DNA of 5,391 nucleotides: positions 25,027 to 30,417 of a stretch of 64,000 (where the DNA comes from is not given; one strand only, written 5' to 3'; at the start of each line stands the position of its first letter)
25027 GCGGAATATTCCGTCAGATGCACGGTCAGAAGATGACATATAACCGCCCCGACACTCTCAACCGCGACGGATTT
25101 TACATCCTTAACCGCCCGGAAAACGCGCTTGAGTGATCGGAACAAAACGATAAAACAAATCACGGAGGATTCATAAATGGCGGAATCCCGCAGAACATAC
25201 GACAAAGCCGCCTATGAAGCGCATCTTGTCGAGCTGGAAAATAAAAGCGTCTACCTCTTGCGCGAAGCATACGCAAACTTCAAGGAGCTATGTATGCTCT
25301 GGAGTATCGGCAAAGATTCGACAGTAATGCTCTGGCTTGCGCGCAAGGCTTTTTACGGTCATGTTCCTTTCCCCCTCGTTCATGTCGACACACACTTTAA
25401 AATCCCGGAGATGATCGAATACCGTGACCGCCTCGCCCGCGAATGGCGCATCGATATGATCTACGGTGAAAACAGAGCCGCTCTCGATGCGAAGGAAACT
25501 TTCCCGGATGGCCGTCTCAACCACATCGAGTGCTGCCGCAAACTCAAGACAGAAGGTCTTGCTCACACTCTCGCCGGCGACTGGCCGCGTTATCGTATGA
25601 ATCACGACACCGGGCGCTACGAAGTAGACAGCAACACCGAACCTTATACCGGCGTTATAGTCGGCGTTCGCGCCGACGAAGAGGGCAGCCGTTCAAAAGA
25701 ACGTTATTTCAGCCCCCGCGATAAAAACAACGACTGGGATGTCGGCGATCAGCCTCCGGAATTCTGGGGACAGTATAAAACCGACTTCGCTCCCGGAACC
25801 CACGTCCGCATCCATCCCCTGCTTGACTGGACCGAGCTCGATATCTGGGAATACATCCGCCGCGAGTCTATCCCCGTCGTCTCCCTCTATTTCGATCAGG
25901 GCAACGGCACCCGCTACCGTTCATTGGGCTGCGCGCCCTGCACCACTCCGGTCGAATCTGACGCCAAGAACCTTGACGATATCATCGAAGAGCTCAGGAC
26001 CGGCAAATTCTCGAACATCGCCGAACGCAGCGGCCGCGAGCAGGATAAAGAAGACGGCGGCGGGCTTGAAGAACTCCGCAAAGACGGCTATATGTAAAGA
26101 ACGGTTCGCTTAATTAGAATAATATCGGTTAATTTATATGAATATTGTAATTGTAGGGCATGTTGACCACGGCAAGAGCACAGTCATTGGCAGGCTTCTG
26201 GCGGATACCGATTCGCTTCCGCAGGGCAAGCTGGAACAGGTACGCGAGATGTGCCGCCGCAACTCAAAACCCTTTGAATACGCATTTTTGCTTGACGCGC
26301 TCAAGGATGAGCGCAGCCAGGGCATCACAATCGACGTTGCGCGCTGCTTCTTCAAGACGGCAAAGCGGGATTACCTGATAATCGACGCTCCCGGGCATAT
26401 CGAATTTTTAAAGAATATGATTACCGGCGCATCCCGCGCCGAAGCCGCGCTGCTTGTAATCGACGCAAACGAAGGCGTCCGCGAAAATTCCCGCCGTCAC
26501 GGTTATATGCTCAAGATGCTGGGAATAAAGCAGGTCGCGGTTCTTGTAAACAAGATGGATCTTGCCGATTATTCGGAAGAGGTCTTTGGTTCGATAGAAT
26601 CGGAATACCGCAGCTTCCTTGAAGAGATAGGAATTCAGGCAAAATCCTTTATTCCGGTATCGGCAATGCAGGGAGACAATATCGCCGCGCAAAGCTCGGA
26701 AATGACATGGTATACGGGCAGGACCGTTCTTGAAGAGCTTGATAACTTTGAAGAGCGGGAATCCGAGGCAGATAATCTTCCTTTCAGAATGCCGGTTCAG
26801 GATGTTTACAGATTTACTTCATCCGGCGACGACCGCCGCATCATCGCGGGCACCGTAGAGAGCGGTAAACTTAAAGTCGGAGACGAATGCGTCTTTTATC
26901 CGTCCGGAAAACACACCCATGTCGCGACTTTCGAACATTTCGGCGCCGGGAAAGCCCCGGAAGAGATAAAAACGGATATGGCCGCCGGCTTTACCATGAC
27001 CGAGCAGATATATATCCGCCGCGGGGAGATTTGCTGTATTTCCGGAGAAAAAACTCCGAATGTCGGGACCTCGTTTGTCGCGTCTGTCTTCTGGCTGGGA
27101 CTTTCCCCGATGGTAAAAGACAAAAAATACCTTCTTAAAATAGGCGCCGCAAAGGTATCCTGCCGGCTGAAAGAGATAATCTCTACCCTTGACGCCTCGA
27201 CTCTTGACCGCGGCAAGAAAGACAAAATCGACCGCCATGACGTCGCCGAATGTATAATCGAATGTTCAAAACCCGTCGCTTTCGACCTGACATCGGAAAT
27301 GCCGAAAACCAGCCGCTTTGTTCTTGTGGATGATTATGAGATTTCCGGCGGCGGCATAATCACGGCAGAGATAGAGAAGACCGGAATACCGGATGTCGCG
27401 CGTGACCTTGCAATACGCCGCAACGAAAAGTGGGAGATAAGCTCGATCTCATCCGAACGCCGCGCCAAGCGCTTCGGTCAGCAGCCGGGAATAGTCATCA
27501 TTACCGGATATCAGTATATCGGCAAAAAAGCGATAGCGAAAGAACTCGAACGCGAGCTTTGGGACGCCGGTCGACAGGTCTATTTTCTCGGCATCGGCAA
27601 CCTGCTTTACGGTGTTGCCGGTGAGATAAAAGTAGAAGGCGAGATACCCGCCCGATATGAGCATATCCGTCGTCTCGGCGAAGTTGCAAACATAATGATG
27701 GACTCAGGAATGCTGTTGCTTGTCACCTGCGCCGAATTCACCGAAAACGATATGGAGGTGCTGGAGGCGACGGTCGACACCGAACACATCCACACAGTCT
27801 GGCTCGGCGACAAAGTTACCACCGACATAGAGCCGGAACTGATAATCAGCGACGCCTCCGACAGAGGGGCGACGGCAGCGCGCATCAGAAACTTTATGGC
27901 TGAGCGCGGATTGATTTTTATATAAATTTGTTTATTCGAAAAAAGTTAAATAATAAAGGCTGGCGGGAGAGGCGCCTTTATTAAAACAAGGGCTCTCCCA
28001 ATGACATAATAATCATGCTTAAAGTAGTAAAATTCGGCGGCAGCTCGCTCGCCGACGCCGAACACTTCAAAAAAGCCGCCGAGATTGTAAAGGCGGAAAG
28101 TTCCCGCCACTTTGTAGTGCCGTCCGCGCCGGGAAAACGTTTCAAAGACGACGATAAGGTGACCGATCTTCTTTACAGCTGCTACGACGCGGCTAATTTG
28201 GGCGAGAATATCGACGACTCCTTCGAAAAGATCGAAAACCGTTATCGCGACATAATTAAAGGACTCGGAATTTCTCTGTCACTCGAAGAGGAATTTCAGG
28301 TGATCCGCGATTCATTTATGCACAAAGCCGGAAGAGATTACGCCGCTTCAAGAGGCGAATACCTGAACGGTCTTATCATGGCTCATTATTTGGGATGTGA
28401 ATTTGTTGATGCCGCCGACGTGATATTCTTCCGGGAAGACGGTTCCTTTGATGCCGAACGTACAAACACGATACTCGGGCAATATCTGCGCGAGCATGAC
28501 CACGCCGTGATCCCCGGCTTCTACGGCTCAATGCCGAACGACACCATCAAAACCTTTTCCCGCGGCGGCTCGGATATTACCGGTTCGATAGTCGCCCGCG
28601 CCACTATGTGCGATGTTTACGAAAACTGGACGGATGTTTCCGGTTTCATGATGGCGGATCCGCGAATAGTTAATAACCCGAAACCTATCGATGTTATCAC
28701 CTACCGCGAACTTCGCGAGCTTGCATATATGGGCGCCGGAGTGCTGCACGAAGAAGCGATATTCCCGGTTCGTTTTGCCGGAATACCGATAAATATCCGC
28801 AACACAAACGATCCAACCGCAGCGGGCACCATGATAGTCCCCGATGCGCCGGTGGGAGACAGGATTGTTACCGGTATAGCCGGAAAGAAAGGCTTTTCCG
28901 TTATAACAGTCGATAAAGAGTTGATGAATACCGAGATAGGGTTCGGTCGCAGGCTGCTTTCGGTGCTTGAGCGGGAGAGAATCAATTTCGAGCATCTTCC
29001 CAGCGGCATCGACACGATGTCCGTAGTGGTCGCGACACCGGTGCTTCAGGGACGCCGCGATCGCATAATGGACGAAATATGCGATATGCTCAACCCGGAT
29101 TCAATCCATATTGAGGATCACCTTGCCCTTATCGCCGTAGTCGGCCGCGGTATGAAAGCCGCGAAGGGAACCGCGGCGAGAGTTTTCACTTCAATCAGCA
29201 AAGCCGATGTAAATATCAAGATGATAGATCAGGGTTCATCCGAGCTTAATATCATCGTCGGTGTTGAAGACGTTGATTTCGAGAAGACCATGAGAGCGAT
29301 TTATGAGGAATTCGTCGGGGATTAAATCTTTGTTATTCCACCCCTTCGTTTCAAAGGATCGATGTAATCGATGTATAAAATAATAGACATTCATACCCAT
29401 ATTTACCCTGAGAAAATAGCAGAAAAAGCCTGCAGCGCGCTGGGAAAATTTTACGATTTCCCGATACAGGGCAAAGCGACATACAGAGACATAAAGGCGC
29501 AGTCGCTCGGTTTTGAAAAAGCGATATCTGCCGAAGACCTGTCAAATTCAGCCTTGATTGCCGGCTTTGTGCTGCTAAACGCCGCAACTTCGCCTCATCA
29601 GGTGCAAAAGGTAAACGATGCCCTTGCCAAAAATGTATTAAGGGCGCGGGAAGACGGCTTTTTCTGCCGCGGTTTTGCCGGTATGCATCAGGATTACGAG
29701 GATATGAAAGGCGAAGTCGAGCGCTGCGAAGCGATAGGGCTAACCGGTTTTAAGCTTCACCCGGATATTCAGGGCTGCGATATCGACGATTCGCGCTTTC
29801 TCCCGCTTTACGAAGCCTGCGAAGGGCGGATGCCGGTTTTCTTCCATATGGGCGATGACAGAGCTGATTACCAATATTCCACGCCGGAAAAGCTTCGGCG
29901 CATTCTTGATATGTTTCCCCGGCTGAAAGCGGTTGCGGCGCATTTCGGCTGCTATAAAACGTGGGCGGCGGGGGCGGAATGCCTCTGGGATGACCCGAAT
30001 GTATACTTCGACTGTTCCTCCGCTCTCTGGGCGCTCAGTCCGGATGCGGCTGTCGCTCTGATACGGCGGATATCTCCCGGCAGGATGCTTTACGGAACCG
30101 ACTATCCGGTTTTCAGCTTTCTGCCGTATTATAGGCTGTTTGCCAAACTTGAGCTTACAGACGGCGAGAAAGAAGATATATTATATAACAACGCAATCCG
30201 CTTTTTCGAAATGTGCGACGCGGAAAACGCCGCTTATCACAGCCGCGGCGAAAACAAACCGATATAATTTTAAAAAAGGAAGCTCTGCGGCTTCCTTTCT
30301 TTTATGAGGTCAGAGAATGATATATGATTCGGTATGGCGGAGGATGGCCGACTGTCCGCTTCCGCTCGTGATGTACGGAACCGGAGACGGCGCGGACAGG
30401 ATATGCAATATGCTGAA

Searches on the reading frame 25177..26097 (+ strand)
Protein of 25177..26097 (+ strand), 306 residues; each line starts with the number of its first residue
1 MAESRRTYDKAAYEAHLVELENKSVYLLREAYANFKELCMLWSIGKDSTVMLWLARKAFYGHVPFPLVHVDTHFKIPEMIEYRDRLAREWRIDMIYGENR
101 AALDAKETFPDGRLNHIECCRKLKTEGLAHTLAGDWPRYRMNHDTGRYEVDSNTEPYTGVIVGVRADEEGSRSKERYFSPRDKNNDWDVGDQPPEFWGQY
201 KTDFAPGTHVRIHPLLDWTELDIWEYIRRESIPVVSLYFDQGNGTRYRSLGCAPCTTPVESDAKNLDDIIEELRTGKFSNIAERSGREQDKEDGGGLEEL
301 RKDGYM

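Call 6: search_protein_families(library=pfam, proteins=[window:25177-26097:+])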
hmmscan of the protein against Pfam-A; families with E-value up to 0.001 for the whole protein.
window:25177-26097:+ (306 aa): 1 family
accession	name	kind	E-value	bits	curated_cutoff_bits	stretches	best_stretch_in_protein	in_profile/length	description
PF01507.26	PAPS_reduct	-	1.3e-38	133.2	22.5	1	38-258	2-175/175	Phosphoadenosine phosphosulfate reductase domain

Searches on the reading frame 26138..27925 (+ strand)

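Call 6: search_protein_families(library=pfam, proteins=[window:26138-27925:+])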
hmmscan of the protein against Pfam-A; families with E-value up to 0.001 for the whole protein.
window:26138-27925:+ (595 aa): 7 families
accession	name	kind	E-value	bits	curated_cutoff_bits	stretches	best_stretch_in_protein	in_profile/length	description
PF00009.33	GTP_EFTU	-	6.1e-46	156.8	26.5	1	1-202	4-183/188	Elongation factor Tu GTP binding domain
PF22594.2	GTP-eEF1A_C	-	4.2e-18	66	27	1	312-409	1-101/101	GTP-eEF1A C-terminal domain-like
PF01583.26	APS_kinase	-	5.6e-10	39.9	21.1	1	451-540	3-91/152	Adenylylsulphate kinase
PF01926.29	MMR_HSR1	-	3.2e-06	27.7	21.9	0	60-139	29-113/113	50S ribosome-binding GTPase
PF03144.31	GTP_EFTU_D2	-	5.6e-05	23.9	30.3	0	234-270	2-43/73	Elongation factor Tu domain 2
PF03143.23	GTP_EFTU_D3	-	0.00084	20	27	0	312-408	7-102/106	Elongation factor Tu C-terminal domain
PF20720.3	nSTAND3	-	0.00099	19.3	27.2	0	440-483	7-50/155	Novel STAND NTPase 3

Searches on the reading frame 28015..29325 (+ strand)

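Call 6: search_protein_families(library=pfam, proteins=[window:28015-29325:+])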
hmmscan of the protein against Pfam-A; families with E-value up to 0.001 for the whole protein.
window:28015-29325:+ (436 aa): 4 families
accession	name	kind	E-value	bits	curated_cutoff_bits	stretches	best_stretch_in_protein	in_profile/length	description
PF00696.33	AA_kinase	-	3.4e-31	109.2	24.9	1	1-263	1-234/234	Amino acid kinase family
PF22468.2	ACT_9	-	1.6e-24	85.9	27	1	373-433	1-61/61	ACT domain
PF13840.12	ACT_7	-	5.1e-05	23.5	27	1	366-429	2-63/65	ACT domain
PF01842.31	ACT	-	0.00014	22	27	1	384-422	11-54/66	ACT domain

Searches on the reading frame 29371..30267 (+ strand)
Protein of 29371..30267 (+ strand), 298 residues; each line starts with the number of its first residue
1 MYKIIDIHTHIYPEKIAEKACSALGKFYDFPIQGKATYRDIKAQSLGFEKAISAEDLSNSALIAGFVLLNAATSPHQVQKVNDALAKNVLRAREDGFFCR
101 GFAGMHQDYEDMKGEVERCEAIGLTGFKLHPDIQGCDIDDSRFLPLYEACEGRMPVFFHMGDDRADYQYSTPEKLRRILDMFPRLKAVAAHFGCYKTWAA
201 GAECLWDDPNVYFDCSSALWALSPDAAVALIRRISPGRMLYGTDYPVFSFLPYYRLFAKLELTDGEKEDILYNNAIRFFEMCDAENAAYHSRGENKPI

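Call 6: search_protein_families(library=pfam, proteins=[window:29371-30267:+])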
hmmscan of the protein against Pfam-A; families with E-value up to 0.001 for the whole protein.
window:29371-30267:+ (298 aa): 2 families
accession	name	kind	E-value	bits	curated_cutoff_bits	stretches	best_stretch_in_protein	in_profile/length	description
PF04909.20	Amidohydro_2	-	2.2e-31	110.1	26.4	1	5-279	1-287/289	Amidohydrolase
PF01026.27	TatD_DNase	-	0.00016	21.6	27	1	5-249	1-208/253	TatD related DNase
